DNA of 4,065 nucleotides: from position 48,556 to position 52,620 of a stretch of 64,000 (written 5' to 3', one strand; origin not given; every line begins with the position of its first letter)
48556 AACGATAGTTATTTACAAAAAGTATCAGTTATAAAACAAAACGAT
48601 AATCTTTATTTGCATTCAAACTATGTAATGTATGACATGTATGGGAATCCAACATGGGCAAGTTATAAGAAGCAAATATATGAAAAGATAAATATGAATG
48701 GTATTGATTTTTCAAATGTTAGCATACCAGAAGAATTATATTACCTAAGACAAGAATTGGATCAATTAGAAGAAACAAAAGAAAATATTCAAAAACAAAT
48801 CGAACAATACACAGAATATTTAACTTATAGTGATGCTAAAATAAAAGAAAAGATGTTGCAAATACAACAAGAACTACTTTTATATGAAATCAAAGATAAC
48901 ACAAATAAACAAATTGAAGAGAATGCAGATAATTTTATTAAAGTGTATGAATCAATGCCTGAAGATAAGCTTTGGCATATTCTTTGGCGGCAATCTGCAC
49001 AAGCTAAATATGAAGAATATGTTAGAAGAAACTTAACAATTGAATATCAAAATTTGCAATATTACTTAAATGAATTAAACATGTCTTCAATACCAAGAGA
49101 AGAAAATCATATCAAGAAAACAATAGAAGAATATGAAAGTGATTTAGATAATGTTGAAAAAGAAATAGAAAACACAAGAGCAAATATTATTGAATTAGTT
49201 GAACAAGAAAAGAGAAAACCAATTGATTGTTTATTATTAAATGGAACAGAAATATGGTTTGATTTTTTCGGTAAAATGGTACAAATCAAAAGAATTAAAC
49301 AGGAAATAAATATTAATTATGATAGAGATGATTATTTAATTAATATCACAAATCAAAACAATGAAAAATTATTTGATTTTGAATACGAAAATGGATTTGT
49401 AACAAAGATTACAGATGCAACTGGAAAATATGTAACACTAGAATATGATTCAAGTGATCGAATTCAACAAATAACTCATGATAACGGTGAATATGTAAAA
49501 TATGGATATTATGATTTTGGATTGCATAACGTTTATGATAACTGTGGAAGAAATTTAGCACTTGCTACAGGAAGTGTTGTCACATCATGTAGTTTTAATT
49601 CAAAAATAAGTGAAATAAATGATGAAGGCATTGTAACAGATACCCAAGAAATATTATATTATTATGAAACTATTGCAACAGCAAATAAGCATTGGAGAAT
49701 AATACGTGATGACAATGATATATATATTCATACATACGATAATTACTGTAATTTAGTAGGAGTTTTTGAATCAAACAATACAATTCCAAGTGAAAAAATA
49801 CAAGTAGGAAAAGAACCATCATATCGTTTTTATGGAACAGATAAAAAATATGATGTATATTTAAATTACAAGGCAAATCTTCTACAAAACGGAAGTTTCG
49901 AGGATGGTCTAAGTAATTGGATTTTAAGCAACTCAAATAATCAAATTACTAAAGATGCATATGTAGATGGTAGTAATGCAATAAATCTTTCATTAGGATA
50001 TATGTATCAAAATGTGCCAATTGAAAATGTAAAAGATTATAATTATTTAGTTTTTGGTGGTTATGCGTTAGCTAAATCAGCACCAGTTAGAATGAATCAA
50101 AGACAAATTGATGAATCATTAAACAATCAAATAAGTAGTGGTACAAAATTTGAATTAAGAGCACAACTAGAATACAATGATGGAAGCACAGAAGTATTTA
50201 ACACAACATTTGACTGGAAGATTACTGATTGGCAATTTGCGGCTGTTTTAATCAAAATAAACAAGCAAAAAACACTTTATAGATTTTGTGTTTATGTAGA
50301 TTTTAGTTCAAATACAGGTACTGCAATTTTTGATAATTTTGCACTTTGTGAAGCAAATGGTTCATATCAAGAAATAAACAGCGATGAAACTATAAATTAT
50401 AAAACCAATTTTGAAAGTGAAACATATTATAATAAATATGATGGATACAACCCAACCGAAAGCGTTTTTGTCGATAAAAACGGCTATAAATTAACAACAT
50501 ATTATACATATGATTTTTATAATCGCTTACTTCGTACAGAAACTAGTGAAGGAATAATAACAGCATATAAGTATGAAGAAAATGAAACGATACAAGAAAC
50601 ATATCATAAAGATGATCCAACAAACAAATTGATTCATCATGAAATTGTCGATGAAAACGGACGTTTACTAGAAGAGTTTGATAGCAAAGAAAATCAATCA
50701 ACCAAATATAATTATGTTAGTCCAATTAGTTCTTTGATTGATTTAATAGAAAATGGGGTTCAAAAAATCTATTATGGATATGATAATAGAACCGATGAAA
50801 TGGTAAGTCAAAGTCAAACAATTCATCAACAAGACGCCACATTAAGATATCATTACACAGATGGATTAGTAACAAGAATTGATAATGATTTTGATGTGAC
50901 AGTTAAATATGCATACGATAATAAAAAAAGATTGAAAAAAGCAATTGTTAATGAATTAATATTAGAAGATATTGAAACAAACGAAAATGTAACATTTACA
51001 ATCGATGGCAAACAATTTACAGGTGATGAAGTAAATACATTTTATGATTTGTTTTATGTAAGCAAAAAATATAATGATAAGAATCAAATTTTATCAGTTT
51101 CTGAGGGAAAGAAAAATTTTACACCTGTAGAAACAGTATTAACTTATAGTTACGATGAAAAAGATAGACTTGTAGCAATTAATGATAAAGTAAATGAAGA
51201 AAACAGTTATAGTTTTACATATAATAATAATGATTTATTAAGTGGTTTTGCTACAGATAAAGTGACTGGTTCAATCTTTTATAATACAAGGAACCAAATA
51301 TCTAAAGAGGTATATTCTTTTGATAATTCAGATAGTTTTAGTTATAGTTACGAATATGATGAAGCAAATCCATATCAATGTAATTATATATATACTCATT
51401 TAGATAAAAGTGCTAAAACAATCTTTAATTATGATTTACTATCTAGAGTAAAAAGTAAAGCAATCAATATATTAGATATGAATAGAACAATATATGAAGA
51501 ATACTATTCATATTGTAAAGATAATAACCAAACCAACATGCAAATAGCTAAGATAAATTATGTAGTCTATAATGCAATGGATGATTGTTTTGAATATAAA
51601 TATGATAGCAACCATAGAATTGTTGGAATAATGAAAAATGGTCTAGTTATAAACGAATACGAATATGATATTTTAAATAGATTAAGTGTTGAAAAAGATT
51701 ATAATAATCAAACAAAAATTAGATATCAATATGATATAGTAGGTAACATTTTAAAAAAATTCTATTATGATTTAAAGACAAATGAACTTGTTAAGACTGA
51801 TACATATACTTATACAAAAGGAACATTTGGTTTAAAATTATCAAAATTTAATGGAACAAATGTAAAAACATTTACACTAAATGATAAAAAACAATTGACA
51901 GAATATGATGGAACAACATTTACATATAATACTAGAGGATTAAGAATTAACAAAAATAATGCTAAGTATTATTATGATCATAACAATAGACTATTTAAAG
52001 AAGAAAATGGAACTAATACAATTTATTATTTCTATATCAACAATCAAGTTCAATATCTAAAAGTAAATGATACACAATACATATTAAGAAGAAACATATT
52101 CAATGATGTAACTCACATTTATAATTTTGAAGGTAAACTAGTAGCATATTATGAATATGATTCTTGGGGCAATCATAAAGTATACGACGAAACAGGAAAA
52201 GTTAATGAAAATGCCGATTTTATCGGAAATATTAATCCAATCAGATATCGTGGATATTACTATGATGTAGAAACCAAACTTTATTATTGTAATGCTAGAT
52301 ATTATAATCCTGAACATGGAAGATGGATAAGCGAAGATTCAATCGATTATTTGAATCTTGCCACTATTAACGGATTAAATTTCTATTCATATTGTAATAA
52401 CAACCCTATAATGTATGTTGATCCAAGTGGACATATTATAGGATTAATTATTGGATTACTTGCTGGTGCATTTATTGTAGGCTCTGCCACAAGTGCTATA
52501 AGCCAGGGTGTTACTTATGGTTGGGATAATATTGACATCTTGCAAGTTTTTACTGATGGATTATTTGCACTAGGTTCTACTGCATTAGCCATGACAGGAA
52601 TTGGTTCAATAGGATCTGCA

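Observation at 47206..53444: RHS polymorphic toxin / immunity module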

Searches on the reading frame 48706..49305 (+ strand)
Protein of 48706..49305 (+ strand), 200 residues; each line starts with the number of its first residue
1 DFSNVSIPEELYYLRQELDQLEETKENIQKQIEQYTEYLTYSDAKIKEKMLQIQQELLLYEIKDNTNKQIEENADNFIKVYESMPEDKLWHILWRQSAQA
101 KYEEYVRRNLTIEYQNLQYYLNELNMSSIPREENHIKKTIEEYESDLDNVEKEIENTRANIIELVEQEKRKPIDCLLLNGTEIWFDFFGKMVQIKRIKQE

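Call 5: search_protein_families(library=pfam, proteins=[window:48706-49305:+], max_evalue=10)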
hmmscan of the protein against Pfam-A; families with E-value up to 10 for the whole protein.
window:48706-49305:+ (200 aa): 28 families (the best 25 are shown)
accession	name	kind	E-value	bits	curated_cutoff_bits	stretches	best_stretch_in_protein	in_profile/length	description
PF18210.6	Knl1_RWD_C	-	0.0013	19.3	27.8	1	9-79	4-78/151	Knl1 RWD C-terminal domain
PF06103.16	DUF948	-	0.0049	17.5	37.2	2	134-167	29-62/89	Bacterial protein of unknown function (DUF948)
PF03836.20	RasGAP_C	-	0.011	16.3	26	1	9-55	50-92/137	RasGAP C-terminus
PF23067.1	MG280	-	0.014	15.4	27.4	1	121-172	67-116/259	Uncharacterised protein MG280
PF07889.17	DUF1664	-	0.022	15.2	34.6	2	107-166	36-94/124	Protein of unknown function (DUF1664)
PF04513.17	Baculo_PEP_C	-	0.061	13.8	38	1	106-165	61-112/140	Baculovirus polyhedron envelope protein, PEP, C terminus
PF07956.16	DUF1690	-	0.068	14.1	29.7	1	119-175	71-128/139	Protein of Unknown function (DUF1690)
PF04448.17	DUF551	-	0.099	14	22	1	78-120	3-45/68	Protein of unknown function (DUF551)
PF05266.19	DUF724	-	0.11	12.7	38.4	2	128-169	106-147/188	Protein of unknown function (DUF724)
PF25450.1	Rab11-FIP3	-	0.15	12.8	31.9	2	8-55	74-121/125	Rab11-FIP3-like domain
PF01920.25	Prefoldin_2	-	0.23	11.9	27.6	2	133-167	71-105/106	Prefoldin subunit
PF09669.15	Phage_pRha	-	0.33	12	29.9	1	132-182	13-62/91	Phage regulatory protein Rha (Phage_pRha)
PF07464.16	ApoLp-III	-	0.53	10.8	36.3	1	133-163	46-76/146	Apolipophorin-III precursor (apoLp-III)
PF02403.27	Seryl_tRNA_N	-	0.64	10.7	28.2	2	13-61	40-87/108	Seryl-tRNA synthetase N-terminal domain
PF25443.1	ANG-1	-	1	10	28.5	1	125-168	47-90/105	ANG-1-like domain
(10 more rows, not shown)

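Call 41: search_protein_families(library=ncbifam, proteins=[window:48706-49305:+], max_evalue=10)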
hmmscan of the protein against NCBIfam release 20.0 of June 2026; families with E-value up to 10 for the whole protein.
window:48706-49305:+ (200 aa): 14 families
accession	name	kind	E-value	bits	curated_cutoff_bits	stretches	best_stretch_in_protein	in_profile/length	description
NF053609.1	Sul12a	equivalog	0.027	14.7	150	1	130-167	64-101/103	Sul12a family chromatin-organizing protein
NF041922.1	DLP_LeoA_gen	subfamily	0.038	13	325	2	10-102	286-377/532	LeoA/HP0731 family dynamin-like GTPase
NF045780.1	TrlF_fam_ATP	equivalog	0.045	12.4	350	1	13-169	474-630/944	TrlF family AAA-like ATPase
TIGR02168.1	SMC_prok_B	equivalog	0.054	11.2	567.35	1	13-166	292-449/1181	chromosome segregation protein SMC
NF045487.1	ASRP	equivalog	0.071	11.7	300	2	89-170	110-188/593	archaea-specific SMC-related protein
TIGR02169.1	SMC_prok_A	equivalog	0.077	10.6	729.4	1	8-168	681-835/1165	chromosome segregation protein SMC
TIGR01149.1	mtrG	equivalog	0.42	10.6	50.65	1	139-165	13-39/70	tetrahydromethanopterin S-methyltransferase subunit MtrG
NF041034.1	Rad50_Sulf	equivalog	0.69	7.7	1000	1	9-161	545-693/872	DNA double-strand break repair ATPase Rad50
NF049873.2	cytotoxin_MakE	exception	0.78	8.7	360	2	125-169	150-194/352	alpha-pore-forming cytotoxin subunit MakE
TIGR02251.1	HIF-SF_euk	subfamily_domain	0.89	9.3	139.15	1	13-88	71-146/168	dullard-like phosphatase domain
NF033542.1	transpos_IS110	equivalog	2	7.5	140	0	19-173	135-219/343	IS110 family RNA-guided transposase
NF038291.1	rep_pAB02_ORF2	subfamily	6.1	7.2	85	1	11-68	76-133/172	plasmid replication DNA-binding protein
NF004431.0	PRK05771.2-5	equivalog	8.1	4.8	851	0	7-149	77-214/649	V-type ATP synthase subunit I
NF012221.1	MARTX_Nterm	equivalog_domain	9.1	3.2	700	0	19-167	1634-1780/1910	MARTX multifunctional-autoprocessing repeats-in-toxin holotoxin RtxA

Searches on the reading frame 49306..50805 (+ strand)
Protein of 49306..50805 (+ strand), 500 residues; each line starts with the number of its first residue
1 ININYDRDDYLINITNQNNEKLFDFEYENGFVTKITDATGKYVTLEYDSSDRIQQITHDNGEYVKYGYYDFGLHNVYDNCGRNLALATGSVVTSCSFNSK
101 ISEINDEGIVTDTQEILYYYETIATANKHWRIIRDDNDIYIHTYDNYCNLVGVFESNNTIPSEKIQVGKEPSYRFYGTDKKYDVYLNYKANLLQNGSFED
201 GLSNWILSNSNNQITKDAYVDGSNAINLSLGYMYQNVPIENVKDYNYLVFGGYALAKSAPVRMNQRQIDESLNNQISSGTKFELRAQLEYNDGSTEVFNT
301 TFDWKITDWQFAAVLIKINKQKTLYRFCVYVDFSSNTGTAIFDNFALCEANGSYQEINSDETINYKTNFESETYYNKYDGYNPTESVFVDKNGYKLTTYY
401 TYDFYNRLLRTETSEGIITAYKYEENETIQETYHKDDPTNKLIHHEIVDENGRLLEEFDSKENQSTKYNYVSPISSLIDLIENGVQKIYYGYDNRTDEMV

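Call 5: search_protein_families(library=pfam, proteins=[window:49306-50805:+], max_evalue=10)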
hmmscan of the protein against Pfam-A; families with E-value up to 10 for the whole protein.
window:49306-50805:+ (500 aa): 1 family
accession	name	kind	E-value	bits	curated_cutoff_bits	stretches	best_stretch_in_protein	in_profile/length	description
PF05593.20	RHS_repeat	-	2.7e-06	28.1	22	1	28-62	3-37/38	RHS Repeat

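Call 41: search_protein_families(library=ncbifam, proteins=[window:49306-50505:+], max_evalue=10)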
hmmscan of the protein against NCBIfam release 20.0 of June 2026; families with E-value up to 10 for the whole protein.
window:49306-50505:+ (400 aa): 2 families
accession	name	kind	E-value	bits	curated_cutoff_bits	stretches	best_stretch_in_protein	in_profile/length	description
NF033675.1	NTTRR-F1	subfamily_domain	0.0041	17.3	70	1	190-270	3-87/155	NTTRR-F1 domain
TIGR01643.1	YD_repeat_2x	repeat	0.029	14.9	15.8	1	30-62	5-37/42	YD repeat-containing protein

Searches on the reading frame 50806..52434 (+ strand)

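Call 5: search_protein_families(library=pfam, proteins=[window:50806-52434:+], max_evalue=10)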
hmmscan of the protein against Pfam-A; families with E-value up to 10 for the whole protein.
window:50806-52434:+ (543 aa): 4 families
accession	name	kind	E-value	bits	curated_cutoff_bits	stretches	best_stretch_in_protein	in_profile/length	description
PF05593.20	RHS_repeat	-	3.3e-05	24.6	22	1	109-127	15-33/38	RHS Repeat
PF14947.12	HTH_45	-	0.038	14.4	25.5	1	288-345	10-65/77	Winged helix-turn-helix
PF13013.11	F-box-like_2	-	0.061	13.8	21.6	1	202-246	2-46/107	F-box-like domain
PF06141.17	Phage_tail_U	-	0.088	13.5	25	1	433-496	60-122/130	Phage minor tail protein U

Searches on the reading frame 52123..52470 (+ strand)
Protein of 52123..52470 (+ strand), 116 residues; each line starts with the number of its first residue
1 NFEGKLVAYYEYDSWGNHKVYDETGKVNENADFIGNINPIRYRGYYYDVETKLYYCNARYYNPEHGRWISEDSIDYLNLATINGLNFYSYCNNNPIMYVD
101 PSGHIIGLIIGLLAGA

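Call 91: search_solved_structures(query=window:52123-52470:+, max_evalue=0.01, show_alignments=3)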
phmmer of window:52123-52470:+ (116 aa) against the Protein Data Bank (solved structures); distinct sequences matched with E-value up to 0.01: 27.
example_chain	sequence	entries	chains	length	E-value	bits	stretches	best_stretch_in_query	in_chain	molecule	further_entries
8h8a_A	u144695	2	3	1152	3.3e-11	47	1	37-103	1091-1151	Putative Rhs-family protein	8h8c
8h8b_A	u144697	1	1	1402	1.8e-10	44.7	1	37-105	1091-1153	Putative Rhs-family protein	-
6h6e_F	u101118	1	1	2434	9.6e-09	39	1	4-104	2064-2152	TcdB2,TccC3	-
6suf_F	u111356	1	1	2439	9.6e-09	39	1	4-104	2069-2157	TcdB2,TccC3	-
5kis_B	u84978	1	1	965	1.1e-08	38.9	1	3-105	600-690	RHS2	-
6sup_A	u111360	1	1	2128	1.2e-08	38.8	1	4-104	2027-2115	TcdB2,TccC3,Cell division control protein 42 homolog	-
6suq_A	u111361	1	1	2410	1.5e-08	38.4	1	4-104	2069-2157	TcdB2,TccC3,Genome polyprotein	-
8cp6_B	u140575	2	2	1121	1.6e-08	38.3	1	38-103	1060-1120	Toxin protein Tse5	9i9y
9c4k_Q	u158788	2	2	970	3.3e-08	37.3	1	38-103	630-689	Toxin subunit YenC2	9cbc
6h6g_A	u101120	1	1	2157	3.7e-08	37.2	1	4-103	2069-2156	TcdB2,TccC3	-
4o9x_A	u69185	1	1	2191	3.8e-08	37.1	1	4-103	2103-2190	TcdB2, TccC3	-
6h6f_F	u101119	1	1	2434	6.5e-08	36.4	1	4-104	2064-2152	TcdB2,TccC3,TccC3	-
6sue_F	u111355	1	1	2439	6.6e-08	36.3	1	4-104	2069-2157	TcdB2,TccC3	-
6l7i_G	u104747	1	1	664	1.1e-07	35.7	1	31-103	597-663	TccC2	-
4igl_B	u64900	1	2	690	1.4e-07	35.3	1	38-103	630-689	YenC2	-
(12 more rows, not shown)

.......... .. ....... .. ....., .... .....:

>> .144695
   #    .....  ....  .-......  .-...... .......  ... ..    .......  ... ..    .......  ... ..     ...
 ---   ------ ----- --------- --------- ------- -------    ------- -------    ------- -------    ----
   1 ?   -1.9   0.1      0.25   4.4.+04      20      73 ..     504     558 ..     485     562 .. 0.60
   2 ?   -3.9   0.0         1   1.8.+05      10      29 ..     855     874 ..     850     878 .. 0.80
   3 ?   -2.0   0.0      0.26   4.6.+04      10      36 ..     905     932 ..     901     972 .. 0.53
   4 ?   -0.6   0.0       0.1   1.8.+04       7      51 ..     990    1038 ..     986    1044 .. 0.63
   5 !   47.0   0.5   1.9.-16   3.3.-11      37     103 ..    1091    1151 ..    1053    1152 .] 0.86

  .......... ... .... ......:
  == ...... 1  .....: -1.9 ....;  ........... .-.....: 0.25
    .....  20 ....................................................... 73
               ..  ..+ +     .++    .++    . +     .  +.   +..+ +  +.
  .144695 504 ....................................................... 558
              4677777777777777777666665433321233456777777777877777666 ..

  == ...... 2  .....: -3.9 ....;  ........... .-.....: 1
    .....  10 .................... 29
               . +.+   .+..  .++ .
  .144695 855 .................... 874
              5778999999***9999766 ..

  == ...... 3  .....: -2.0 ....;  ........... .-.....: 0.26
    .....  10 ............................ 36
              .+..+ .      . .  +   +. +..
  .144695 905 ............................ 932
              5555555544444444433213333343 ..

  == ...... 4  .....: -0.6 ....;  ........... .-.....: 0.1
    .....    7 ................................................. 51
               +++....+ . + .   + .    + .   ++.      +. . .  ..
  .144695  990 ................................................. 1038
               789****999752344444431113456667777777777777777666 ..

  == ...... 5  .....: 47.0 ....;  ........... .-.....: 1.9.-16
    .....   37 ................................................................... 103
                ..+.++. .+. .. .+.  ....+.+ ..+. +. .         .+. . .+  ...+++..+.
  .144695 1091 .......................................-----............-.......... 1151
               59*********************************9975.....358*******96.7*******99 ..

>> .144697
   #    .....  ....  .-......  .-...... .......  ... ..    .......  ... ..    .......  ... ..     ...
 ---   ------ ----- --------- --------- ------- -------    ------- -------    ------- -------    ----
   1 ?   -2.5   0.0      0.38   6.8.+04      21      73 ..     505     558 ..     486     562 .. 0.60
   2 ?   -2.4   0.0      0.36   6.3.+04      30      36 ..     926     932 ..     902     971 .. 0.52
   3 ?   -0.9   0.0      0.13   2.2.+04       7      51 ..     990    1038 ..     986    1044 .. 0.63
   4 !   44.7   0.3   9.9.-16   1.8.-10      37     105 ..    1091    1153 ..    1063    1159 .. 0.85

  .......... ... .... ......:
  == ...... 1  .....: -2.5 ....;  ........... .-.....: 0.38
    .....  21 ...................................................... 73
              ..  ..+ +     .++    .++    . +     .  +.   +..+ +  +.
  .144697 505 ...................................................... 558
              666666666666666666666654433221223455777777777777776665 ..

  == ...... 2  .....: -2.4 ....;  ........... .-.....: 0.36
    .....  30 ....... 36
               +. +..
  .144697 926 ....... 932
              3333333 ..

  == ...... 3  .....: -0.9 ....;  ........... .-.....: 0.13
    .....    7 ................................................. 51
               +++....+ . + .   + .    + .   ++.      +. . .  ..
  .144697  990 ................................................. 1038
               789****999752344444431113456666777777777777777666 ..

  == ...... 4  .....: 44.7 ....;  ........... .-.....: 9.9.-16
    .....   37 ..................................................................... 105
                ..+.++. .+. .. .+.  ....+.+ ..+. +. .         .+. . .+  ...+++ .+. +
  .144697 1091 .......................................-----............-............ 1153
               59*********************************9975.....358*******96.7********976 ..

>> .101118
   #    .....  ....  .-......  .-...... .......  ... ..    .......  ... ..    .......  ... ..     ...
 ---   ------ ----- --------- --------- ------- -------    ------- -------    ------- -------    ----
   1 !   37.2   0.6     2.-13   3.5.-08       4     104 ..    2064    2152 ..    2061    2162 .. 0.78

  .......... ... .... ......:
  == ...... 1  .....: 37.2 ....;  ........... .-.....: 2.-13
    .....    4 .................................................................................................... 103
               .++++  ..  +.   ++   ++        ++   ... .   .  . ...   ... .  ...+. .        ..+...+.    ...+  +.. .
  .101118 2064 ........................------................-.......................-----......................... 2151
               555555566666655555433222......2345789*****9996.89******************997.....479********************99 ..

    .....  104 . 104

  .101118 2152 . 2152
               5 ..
